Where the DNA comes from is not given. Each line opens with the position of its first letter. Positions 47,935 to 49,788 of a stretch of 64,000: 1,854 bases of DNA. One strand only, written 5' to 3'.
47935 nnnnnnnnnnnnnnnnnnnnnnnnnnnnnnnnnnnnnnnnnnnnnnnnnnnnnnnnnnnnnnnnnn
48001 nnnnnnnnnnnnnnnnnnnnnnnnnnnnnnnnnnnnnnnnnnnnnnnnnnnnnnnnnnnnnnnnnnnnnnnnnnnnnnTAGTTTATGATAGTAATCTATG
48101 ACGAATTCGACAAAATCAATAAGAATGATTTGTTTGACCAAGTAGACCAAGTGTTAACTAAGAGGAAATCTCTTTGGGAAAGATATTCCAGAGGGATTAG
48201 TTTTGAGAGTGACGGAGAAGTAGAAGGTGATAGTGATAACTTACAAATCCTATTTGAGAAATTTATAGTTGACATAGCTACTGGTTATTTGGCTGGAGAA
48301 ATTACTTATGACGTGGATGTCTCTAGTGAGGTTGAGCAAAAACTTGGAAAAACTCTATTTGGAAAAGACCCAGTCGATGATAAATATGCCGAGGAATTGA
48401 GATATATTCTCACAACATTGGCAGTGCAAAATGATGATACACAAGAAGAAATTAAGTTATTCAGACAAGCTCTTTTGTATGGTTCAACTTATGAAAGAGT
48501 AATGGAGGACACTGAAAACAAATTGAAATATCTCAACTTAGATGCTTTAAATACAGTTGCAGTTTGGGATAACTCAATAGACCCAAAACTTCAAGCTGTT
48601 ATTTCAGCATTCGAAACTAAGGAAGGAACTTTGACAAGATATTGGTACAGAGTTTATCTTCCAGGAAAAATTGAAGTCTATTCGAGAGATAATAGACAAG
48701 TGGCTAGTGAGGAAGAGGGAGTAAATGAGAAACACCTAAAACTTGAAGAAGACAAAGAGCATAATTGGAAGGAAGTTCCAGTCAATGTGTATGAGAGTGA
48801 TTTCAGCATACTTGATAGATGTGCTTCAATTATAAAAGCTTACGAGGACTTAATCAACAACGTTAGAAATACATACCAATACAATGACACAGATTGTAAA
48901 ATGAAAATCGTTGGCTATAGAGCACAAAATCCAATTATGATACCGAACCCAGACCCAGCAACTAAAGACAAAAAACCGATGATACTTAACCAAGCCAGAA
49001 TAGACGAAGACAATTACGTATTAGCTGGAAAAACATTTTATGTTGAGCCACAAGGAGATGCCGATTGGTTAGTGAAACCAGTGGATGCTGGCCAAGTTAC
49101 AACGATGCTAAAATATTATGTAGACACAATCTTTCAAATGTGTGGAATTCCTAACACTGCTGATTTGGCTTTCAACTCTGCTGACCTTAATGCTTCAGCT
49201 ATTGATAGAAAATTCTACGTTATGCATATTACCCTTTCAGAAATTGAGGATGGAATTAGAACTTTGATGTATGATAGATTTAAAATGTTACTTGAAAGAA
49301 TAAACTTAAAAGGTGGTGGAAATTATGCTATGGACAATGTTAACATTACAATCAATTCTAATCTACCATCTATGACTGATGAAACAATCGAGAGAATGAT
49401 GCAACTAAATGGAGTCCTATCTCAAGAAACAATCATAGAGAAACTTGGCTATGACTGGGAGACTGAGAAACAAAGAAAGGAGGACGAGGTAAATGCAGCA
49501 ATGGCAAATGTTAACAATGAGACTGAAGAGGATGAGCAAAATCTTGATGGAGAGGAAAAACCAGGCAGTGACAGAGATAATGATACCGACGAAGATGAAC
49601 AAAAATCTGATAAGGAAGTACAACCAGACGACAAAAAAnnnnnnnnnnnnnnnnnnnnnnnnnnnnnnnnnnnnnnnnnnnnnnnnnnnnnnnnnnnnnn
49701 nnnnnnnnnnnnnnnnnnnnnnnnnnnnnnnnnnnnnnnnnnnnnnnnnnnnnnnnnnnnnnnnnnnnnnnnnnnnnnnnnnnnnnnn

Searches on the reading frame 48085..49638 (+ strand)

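Call 59: search_protein_families(library=phrogs, proteins=[window:48085-49638:+], max_evalue=0.00001)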
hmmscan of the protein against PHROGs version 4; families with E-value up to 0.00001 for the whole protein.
window:48085-49638:+ (518 aa): 3 families
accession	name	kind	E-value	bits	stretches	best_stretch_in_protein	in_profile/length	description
phrog_64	-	head and packaging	5.1e-46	158.3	1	57-509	128-540/547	portal protein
phrog_9064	-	head and packaging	5.7e-08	33.6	1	315-479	51-216/228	portal protein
phrog_104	-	head and packaging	6.7e-07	29.3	0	122-241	135-245/550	portal protein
